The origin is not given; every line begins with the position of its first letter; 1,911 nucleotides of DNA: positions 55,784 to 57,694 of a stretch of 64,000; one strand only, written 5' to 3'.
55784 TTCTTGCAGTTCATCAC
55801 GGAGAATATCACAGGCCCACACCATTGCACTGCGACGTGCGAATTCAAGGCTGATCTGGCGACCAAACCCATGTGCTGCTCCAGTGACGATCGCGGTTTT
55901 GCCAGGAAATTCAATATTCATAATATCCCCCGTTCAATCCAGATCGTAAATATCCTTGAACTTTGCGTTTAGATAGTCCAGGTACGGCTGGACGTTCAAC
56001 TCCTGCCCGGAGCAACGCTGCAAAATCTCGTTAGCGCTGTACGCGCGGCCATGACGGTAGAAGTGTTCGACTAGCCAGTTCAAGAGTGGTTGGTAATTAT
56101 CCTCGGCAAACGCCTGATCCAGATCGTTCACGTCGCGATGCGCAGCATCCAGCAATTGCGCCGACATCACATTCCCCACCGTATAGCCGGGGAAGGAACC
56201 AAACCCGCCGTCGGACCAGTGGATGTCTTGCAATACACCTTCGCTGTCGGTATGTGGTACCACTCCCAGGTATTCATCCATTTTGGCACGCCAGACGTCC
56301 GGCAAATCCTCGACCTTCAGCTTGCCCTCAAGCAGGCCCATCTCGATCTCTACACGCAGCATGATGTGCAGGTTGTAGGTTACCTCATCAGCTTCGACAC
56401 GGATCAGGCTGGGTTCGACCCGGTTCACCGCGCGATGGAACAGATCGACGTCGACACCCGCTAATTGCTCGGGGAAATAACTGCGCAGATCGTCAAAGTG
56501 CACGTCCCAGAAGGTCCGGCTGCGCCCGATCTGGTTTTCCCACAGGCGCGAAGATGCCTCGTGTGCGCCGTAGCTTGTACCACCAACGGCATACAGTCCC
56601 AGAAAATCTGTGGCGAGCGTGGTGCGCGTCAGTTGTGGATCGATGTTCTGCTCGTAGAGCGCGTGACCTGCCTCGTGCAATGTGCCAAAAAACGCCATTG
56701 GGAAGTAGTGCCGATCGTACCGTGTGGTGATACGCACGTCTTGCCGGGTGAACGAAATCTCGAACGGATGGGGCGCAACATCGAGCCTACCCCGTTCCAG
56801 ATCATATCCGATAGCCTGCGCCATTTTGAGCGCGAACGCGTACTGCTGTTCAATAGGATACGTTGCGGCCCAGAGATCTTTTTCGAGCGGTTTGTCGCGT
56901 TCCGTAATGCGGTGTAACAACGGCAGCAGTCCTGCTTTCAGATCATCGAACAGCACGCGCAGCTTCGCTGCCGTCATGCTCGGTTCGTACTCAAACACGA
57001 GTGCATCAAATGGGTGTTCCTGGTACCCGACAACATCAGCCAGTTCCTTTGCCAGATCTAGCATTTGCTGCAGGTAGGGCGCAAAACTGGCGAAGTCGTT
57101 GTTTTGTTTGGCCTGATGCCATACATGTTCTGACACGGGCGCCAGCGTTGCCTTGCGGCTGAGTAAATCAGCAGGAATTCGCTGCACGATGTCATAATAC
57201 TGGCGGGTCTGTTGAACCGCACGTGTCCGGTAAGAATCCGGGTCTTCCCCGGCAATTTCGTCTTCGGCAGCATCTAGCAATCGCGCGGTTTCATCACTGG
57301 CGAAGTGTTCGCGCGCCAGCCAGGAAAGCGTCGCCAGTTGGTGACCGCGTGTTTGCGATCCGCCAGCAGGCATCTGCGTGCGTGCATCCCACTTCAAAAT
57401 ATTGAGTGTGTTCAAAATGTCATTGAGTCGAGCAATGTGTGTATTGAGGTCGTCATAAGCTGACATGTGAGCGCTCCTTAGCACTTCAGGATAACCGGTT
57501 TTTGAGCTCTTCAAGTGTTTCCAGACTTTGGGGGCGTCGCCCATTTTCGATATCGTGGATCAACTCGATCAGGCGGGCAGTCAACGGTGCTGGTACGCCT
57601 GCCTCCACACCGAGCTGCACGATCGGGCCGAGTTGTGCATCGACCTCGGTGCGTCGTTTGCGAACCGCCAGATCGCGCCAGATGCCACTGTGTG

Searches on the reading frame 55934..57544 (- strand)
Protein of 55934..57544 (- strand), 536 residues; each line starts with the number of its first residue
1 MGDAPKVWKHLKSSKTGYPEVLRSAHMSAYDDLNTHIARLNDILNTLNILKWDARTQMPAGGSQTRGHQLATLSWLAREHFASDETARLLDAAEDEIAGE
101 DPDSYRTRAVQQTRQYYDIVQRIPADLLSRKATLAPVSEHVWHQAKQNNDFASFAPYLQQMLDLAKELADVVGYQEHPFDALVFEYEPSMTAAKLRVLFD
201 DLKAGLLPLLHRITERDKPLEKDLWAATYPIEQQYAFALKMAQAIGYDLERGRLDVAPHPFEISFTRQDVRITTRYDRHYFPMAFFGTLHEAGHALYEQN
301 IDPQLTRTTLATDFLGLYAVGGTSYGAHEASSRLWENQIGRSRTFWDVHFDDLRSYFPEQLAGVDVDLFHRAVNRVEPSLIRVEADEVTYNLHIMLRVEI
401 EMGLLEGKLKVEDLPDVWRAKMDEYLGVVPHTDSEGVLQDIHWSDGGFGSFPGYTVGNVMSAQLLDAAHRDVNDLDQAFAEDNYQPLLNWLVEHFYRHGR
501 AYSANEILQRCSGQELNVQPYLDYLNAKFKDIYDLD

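Call 78: search_protein_families(library=pfam, proteins=[window:55934-57544:-], max_evalue=0.00001)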
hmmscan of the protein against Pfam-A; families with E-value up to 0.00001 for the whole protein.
window:55934-57544:- (536 aa): 1 family
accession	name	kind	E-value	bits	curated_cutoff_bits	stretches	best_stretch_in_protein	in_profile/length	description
PF02074.21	Peptidase_M32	-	9e-173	575.8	25.1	1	33-529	2-489/489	Carboxypeptidase Taq (M32) metallopeptidase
